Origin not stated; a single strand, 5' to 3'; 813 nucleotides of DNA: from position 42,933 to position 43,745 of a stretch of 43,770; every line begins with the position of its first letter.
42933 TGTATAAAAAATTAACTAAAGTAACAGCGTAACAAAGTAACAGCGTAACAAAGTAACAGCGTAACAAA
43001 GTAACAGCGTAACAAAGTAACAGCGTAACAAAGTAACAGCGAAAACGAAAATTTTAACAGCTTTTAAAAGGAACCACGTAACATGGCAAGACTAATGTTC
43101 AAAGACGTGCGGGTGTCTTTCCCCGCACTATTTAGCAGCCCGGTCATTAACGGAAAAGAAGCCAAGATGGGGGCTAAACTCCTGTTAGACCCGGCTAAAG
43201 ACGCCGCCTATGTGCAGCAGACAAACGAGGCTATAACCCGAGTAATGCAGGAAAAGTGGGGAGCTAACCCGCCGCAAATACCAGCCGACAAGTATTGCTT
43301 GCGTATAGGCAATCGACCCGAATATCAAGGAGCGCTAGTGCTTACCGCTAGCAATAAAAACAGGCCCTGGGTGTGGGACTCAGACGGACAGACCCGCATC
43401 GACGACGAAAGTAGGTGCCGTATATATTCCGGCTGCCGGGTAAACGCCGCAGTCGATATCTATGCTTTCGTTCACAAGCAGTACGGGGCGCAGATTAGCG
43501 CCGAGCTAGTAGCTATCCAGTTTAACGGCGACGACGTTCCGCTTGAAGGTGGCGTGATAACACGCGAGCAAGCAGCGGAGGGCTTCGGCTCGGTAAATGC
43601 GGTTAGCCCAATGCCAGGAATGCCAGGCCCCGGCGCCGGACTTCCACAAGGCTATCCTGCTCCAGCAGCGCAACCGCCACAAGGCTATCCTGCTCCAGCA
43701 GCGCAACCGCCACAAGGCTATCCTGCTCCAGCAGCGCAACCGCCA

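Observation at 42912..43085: Eleven exactly phased GTAACA octamers between a strong promoter and the SSB start codon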

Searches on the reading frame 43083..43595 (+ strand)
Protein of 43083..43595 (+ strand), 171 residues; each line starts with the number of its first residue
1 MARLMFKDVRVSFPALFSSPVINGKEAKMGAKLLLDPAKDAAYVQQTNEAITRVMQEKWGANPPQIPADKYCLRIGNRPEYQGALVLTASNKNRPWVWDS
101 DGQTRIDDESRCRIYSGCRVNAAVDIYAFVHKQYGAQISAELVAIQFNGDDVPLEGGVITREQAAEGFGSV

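Call 10: find_related_loci(query=window:43083-43595:+, collection=viral_contigs, flank=6000)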
Query seq(171 aa) (171 aa) in viral_contigs; peptide patterns used: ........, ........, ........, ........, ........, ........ (x = any residue, [..] = any of these).
4 stretches matched a pattern, but none encodes a relative of the query by tblastn (E <= 1e-3).

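Call 11: find_homologous_proteins(query=window:43083-43595:+)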
Query seq(171 aa) (171 aa): 2 proteins with E <= 0.001 among 47 candidates.
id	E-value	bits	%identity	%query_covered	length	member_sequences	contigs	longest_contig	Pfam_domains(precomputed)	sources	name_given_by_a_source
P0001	8.2e-34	135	46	97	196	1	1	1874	PF10991.16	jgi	jgi:hypothetical protein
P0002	2.6e-13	68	35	93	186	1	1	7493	PF10991.16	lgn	-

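Call 13: find_encoding_contigs(protein=P0001, flank=8000)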
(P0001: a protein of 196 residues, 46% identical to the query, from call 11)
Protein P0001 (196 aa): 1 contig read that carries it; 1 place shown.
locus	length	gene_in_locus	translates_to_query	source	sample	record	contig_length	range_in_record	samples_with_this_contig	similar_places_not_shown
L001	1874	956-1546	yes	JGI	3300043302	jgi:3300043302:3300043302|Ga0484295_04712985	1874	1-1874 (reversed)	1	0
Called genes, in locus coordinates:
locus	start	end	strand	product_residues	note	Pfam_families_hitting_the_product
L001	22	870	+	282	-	PF10926:DUF2800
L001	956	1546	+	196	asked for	PF10991:Enc34_ssDNA-bd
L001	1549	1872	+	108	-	?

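Call 14: find_encoding_contigs(protein=P0002, flank=8000)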
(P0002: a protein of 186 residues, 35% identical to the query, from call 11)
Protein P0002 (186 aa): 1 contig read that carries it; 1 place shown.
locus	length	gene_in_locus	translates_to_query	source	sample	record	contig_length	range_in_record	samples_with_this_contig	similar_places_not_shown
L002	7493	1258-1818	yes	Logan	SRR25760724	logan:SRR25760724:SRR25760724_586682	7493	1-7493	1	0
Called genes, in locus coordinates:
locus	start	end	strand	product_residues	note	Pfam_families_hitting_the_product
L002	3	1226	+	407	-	?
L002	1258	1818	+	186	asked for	PF10991:Enc34_ssDNA-bd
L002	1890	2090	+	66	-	-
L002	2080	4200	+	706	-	PF00476:DNA_pol_A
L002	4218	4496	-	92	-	-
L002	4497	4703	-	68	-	-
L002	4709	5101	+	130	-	-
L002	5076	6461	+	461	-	PF00176:SNF2-rel_dom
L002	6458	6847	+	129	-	-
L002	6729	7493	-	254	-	?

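Call 82: search_dna_similar(query=window:43083-43595:+, collection=phages, mode=protein, max_rows=40, rows=spread, max_evalue=1e-8)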
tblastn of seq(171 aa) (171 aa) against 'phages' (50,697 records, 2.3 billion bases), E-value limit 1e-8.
Records with a match: 40; places in all: 40; records where one place covers at least 80% of the query: 38.
Best place of each record, by identity: <60% 40.
By first word of the organism name: Bacteriophage 10; Bordetella 5; Hamiltonella 3; Xylella 3; Escherichia 3; Yersinia 3; Pseudoalteromonas 2; Loktanella 2; Aeromonas 2; Burkholderia 2; and 5 more.
By host as written in the record: - 13; Escherichia coli 3; Xylella fastidiosa 2; Candidatus Hamiltonella defensa 2; Bordetella bronchiseptica 2; Loktanella sp. CB2051 2; Curvibacter sp. AEP1.3 1; Endosymbiont 1; and 14 more.
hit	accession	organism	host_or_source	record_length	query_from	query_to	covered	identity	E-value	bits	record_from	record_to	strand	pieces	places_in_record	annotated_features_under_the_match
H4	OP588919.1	Curvibacter phage PCA1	Curvibacter sp. AEP1.3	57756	1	158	92%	35.6%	1e-15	79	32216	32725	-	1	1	ssDNA binding protein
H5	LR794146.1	Bacteriophage APSE-7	aphid host's whole body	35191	3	163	94%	32.6%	8e-14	74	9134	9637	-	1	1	DUF2815 family protein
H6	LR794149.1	Bacteriophage APSE-7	aphid host's whole body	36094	3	163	94%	32.6%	8e-14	74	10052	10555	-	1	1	DUF2815 family protein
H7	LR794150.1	Bacteriophage APSE-3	aphid host's whole body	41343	3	163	94%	32.6%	1e-13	73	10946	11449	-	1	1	DUF2815 family protein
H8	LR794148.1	Hamiltonella phage APSE-8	aphid host's whole body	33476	3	163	94%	32.4%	3e-13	72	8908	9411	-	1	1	DUF2815 family protein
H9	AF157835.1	Hamiltonella phage APSE-1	-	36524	3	163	94%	32.4%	3e-13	72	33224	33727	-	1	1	P50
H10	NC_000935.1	Hamiltonella phage APSE-1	Endosymbiont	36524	3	163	94%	32.4%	3e-13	72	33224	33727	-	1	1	Gp2.5-like ssDNA binding protein and ssDNA annealing protein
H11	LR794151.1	Bacteriophage APSE-7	aphid host's whole body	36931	3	163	94%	32.4%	3e-13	72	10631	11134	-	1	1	DUF2815 family protein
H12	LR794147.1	Bacteriophage APSE-7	aphid host's whole body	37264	3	163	94%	32.4%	3e-13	72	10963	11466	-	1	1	DUF2815 family protein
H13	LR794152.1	Bacteriophage APSE-2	aphid host's whole body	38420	3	163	94%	32.4%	3e-13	72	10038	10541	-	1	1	DUF2815 family protein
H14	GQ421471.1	Xylella phage Xfas53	Xylella fastidiosa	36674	3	171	99%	30.3%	1e-11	67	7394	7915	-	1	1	gp09 | gp10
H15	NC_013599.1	Xylella phage Xfas53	Xylella fastidiosa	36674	3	171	99%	30.3%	1e-11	67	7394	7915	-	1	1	Gp2.5-like ssDNA binding protein and ssDNA annealing protein | exonuclease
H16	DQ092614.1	Bacteriophage APSE-2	Candidatus Hamiltonella defensa (type ...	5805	3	163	94%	31.8%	5e-13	71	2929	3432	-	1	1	P50: conserved hypothetical protein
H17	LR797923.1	Bacteriophage APSE-7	aphid host's whole body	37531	3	163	94%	31.8%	5e-13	71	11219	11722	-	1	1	DUF2815 family protein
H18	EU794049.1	Bacteriophage APSE-2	Candidatus Hamiltonella defensa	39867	3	163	94%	31.8%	5e-13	71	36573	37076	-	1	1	P50: conserved hypothetical protein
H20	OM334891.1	Acinetobacter phage 4316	Acinetobacter baumannii 4316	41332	3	166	96%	31.2%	5e-16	80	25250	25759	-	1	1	DUF2815 family protein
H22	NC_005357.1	Bordetella phage BPP-1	Bordetella bronchiseptica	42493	3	162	94%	32.0%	1e-14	76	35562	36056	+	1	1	Gp2.5-like ssDNA binding protein and ssDNA annealing protein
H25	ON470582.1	Escherichia phage vB_EcoM-689R2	Escherichia coli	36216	3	160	92%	31.7%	2e-12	69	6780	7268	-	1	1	uncharacterized protein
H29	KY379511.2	Pseudoalteromonas phage PHS21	Pseudoalteromonas marina mano4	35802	1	159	93%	30.2%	5e-12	69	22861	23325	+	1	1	hypothetical protein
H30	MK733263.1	Yersinia phage YeP5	Yersinia enterocolitica JL2002-6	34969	1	162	95%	29.7%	3e-10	64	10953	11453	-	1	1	hypothetical protein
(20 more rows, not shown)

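Call 83: get_annotated_region(hit=H4, flank=260)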
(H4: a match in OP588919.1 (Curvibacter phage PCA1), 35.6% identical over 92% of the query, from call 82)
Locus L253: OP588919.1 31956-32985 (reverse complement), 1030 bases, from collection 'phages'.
description: Curvibacter phage PCA1, partial genome.
organism: Curvibacter phage PCA1 (NCBI taxid 2995628)
taxonomy: Viruses; Duplodnaviria; Heunggongvirae; Uroviricota; Caudoviricetes
host: Curvibacter sp. AEP1.3; source: Bioturm lake, Kiel University; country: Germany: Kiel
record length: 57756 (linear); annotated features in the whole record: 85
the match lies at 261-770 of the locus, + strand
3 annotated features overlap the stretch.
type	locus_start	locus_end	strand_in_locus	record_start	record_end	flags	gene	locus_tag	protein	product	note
CDS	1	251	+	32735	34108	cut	-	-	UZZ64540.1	exonuclease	-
CDS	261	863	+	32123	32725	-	-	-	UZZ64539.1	ssDNA binding protein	Gp2.5-like ssDNA binding protein and ssDNA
CDS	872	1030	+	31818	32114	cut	-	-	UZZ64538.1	hypothetical protein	-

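Call 84: get_annotated_region(hit=H10, flank=260)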
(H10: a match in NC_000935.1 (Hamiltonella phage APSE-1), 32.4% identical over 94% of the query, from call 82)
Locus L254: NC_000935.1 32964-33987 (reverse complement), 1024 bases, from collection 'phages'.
description: Acyrthosiphon pisum bacteriophage APSE-1, complete genome.
organism: Hamiltonella phage APSE-1 (NCBI taxid 2682836)
taxonomy: Viruses; Duplodnaviria; Heunggongvirae; Uroviricota; Caudoviricetes; Sendosyvirus; Sendosyvirus APSE1
host: Endosymbiont; source: -; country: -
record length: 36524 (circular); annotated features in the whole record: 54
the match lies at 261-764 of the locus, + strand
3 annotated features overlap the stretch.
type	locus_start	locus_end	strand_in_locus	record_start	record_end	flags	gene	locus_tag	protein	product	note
CDS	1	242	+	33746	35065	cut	-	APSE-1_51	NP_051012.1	exonuclease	P51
CDS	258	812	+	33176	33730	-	-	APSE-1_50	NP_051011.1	Gp2.5-like ssDNA binding protein and ssDNA annealing protein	P50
CDS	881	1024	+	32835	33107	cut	-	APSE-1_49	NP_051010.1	hypothetical protein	P49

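Call 85: get_annotated_region(hit=H15, flank=260)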
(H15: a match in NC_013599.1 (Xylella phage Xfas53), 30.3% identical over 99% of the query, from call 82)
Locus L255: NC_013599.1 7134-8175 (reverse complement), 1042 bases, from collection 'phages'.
description: Xylella phage Xfas53, complete genome.
organism: Xylella phage Xfas53 (NCBI taxid 670252)
taxonomy: Viruses; Duplodnaviria; Heunggongvirae; Uroviricota; Caudoviricetes
host: Xylella fastidiosa; source: -; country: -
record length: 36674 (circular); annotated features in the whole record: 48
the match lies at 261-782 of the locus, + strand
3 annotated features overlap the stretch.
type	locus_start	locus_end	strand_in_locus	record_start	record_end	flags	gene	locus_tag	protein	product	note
CDS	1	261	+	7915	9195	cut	-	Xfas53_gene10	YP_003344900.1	exonuclease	Bbp38-related protein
CDS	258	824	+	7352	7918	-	-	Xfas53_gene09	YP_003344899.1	Gp2.5-like ssDNA binding protein and ssDNA annealing protein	Bbp40-related protein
CDS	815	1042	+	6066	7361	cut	bro-N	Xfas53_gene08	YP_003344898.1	anti-repressor Ant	-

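Call 86: get_annotated_region(hit=H20, flank=260)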
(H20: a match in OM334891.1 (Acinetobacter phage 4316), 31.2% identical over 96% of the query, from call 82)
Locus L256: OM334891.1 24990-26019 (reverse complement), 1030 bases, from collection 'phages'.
description: Acinetobacter phage 4316, complete genome.
organism: Acinetobacter phage 4316 (NCBI taxid 2914174)
taxonomy: Viruses; Duplodnaviria; Heunggongvirae; Uroviricota; Caudoviricetes
host: Acinetobacter baumannii 4316; source: -; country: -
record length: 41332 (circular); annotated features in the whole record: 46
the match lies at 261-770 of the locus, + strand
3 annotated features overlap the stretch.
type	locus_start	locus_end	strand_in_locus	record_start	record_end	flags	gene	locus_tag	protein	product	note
CDS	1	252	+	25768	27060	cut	-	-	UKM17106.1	DUF2800 domain-containing protein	-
CDS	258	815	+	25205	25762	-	-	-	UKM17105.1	DUF2815 family protein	-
CDS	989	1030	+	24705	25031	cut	-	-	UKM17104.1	hypothetical protein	-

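Call 87: get_annotated_region(hit=H22, flank=260)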
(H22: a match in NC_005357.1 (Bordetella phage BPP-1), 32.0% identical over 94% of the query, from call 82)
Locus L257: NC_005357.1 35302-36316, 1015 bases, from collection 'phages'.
description: Bordetella phage BPP-1, complete genome.
organism: Bordetella phage BPP-1 (NCBI taxid 2885909)
taxonomy: Viruses; Duplodnaviria; Heunggongvirae; Uroviricota; Caudoviricetes; Rauchvirus; Rauchvirus BPP1
host: Bordetella bronchiseptica; source: -; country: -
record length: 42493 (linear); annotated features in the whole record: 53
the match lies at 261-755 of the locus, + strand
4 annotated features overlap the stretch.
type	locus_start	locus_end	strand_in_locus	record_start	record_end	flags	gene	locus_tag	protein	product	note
CDS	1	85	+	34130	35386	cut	-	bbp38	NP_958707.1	exonuclease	-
CDS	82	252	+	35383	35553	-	-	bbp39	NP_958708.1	hypothetical protein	-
CDS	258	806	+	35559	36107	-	-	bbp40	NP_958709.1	Gp2.5-like ssDNA binding protein and ssDNA annealing protein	-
CDS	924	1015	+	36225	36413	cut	-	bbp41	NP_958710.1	hypothetical protein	-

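Call 88: get_annotated_region(hit=H25, flank=260)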
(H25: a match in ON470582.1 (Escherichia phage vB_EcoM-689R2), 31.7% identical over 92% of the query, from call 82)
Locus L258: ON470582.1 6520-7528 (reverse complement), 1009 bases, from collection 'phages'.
description: Escherichia phage vB_EcoM-689R2, complete genome.
organism: Escherichia phage vB_EcoM-689R2 (NCBI taxid 2946089)
taxonomy: Viruses; Duplodnaviria; Heunggongvirae; Uroviricota; Caudoviricetes
host: Escherichia coli; source: -; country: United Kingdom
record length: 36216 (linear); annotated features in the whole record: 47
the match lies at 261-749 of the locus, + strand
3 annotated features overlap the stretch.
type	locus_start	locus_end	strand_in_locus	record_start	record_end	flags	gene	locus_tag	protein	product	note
CDS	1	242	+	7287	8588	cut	-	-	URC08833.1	uncharacterized protein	-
CDS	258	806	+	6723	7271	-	-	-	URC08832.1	uncharacterized protein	-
CDS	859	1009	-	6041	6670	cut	-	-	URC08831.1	uncharacterized protein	-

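Call 89: get_annotated_region(hit=H29, flank=260)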
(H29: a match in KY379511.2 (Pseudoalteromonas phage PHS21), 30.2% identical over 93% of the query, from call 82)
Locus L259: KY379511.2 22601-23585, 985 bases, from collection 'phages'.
description: Pseudoalteromonas phage PHS21, complete genome.
organism: Pseudoalteromonas phage PHS21 (NCBI taxid 1955235)
taxonomy: Viruses; Duplodnaviria; Heunggongvirae; Uroviricota; Caudoviricetes
host: Pseudoalteromonas marina mano4; source: -; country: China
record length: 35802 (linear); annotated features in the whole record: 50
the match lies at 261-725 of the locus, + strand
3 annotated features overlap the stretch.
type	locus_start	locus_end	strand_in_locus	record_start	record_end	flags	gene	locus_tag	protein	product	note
CDS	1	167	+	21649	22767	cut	-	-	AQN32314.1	hypothetical protein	-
CDS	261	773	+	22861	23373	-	-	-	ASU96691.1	hypothetical protein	-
CDS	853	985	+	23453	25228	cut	-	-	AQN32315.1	hypothetical protein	-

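Call 90: get_annotated_region(hit=H30, flank=260)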
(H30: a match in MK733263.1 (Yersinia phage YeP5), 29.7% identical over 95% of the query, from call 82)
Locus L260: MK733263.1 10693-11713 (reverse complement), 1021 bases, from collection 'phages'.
description: Yersinia phage YeP5, complete genome.
organism: Yersinia phage YeP5 (NCBI taxid 2562813)
taxonomy: Viruses; Duplodnaviria; Heunggongvirae; Uroviricota; Caudoviricetes
host: Yersinia enterocolitica JL2002-6; source: -; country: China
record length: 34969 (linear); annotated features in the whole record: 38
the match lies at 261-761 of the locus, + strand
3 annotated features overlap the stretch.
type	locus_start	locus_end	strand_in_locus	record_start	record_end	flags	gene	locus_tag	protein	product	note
CDS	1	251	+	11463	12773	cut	-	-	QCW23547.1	hypothetical protein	-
CDS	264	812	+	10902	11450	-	-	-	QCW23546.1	hypothetical protein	-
CDS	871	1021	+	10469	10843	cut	-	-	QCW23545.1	hypothetical protein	-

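Call 102: find_related_loci(query=A3, collection=viral_contigs, flank=3000)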
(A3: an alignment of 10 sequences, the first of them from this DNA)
Query A3 (171 aa) in viral_contigs; peptide patterns used: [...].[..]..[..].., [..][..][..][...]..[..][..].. (x = any residue, [..] = any of these).
600 stretches matched a pattern (row limit reached: there are more); 530 encode a relative of the query (tblastn E <= 1e-3); the best 80 are kept; 80 distinct loci.
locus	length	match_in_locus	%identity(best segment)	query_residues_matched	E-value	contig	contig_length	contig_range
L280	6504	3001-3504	49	4-171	2e-47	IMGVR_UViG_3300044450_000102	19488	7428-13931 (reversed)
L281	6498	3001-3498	40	3-170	1e-36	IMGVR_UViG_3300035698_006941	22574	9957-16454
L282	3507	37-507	40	1-158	1e-32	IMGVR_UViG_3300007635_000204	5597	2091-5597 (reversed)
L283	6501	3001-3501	35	1-169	8e-29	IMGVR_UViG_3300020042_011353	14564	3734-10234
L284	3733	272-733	38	1-157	8e-29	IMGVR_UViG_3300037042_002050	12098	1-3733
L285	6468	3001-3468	35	1-158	9e-28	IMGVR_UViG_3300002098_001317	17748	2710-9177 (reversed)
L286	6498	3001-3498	35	1-168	1e-27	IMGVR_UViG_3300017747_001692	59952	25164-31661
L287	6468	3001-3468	35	1-158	9e-28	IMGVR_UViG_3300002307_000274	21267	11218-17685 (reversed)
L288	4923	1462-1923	37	3-158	3e-27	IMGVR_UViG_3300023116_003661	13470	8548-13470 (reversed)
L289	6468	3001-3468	34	1-158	2e-27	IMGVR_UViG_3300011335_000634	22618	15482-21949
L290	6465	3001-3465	36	1-157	2e-27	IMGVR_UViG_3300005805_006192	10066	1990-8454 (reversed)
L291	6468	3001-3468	36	1-158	4e-27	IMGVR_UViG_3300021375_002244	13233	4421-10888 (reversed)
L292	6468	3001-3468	35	1-158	4e-27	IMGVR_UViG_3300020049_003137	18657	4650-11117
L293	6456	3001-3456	37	1-157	8e-27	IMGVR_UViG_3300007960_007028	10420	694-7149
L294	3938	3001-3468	39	1-157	1e-26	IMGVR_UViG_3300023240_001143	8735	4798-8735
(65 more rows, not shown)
